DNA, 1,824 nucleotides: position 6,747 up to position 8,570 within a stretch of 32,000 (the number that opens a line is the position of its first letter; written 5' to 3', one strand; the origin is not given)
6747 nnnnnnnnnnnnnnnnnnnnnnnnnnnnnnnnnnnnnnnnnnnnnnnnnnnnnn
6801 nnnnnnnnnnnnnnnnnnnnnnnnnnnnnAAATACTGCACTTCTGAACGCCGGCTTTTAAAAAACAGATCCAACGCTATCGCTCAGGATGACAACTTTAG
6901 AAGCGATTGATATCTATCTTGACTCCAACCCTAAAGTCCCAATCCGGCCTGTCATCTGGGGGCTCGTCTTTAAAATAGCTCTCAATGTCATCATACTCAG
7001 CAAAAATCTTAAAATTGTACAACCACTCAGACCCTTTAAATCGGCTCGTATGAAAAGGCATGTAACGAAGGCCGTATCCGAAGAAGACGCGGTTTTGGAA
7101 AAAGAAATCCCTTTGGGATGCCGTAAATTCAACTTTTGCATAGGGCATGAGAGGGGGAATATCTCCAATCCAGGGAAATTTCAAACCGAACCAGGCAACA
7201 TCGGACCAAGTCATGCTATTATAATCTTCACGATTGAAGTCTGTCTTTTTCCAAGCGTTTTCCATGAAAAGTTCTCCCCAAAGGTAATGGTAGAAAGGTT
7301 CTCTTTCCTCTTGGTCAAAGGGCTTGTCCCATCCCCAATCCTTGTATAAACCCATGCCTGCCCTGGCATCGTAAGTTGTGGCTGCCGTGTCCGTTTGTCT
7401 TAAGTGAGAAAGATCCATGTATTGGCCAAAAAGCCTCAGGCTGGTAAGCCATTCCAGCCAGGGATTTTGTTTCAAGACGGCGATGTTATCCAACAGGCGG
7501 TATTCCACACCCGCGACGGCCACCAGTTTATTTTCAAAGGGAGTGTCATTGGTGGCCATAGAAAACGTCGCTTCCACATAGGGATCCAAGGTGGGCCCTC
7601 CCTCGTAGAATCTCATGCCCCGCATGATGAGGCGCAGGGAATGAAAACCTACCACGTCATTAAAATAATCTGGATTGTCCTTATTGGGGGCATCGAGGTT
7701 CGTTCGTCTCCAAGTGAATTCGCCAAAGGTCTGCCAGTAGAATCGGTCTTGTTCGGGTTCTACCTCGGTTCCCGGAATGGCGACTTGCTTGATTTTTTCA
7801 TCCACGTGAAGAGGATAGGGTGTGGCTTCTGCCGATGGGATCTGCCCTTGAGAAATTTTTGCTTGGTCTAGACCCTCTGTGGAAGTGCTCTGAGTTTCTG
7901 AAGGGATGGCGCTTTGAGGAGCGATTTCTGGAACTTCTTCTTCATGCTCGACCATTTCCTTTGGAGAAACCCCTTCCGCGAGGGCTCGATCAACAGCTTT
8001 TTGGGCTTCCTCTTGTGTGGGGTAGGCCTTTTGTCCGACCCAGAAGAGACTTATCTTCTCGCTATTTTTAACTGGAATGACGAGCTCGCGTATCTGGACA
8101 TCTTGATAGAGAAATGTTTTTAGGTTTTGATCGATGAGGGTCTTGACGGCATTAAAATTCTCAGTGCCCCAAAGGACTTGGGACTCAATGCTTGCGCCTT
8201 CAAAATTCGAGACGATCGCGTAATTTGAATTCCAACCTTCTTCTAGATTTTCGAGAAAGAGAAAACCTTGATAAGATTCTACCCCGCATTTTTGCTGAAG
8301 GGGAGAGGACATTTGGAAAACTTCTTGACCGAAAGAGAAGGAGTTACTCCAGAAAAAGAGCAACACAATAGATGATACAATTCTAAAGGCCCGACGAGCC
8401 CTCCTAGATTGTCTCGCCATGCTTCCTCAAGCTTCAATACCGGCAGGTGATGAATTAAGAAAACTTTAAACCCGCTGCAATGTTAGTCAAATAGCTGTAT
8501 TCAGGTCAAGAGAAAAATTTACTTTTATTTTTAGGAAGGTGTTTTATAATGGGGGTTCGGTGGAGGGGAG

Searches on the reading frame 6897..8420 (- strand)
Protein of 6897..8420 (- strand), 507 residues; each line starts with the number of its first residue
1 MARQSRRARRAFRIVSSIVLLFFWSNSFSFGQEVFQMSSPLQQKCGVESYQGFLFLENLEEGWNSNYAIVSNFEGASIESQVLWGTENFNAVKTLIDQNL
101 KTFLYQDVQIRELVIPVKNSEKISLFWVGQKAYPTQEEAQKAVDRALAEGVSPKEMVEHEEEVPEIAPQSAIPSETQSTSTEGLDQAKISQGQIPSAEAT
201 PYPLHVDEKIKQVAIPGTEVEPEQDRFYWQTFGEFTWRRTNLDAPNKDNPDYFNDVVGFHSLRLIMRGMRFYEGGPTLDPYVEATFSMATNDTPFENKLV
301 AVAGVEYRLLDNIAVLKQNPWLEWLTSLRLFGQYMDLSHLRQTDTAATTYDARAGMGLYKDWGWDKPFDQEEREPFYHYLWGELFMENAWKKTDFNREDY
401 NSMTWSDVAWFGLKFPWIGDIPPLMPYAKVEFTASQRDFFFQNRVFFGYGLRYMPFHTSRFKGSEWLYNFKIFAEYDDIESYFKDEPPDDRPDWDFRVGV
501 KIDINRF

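Call 9: search_protein_families(library=pfam, proteins=[window:6897-8420:-], max_evalue=0.01)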
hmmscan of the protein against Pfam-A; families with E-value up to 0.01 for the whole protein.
window:6897-8420:- (507 aa): 0 families

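Call 10: search_protein_families(library=ncbifam, proteins=[window:6897-8420:-], max_evalue=0.01)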
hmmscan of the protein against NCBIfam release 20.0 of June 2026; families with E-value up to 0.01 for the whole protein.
window:6897-8420:- (507 aa): 0 families

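Call 22: find_encoding_contigs(protein=window:6900-8420:-, flank=10000, max_places=10)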
Protein window:6900-8420:- (507 aa): 2 contigs read that carry it; 2 places shown.
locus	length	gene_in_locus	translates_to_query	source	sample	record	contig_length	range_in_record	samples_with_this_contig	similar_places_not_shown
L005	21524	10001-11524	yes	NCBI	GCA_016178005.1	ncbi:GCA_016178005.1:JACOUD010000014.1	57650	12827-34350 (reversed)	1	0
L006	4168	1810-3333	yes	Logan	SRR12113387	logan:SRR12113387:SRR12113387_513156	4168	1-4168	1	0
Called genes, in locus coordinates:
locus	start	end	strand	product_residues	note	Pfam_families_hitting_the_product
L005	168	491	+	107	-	PF00137:ATP-synt_C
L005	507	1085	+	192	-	PF01991:vATP-synt_E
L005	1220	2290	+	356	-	PF01992:vATP-synt_AC39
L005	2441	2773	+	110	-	PF01990:ATP-synt_F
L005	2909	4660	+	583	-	PF02874:ATP-synt_ab_N, PF16886:ATP-synt_ab_Xtn, PF00006:ATP-synt_ab, PF22919:ATP-synt_VA_C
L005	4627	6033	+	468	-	PF02874:ATP-synt_ab_N (weak), PF00006:ATP-synt_ab, PF22919:ATP-synt_VA_C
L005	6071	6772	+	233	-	PF01813:ATP-synt_D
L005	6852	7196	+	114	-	PF11969:DcpS_C, PF01230:HIT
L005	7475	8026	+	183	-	-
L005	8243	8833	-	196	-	PF16537:T2SSB, PF23862:CdsD_C (weak)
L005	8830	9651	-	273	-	PF20703:nSTAND1 (weak), PF13191:AAA_16, PF13401:AAA_22, PF02492:cobW (weak)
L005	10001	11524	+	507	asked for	-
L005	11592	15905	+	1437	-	PF03412:Peptidase_C39, PF20148:DUF6531 (faint), PF05593:RHS_repeat, PF25023:TEN_YD-shell, PF05593:RHS_repeat, PF25023:TEN_YD-shell (weak), PF05593:RHS_repeat, PF25023:TEN_YD-shell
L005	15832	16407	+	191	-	-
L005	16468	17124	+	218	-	-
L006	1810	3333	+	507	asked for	-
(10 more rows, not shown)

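Call 78: search_protein_families(library=padloc, proteins=[window:6900-8420:-], max_evalue=0.01)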
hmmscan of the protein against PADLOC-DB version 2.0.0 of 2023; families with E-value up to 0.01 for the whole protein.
window:6900-8420:- (507 aa): 0 families
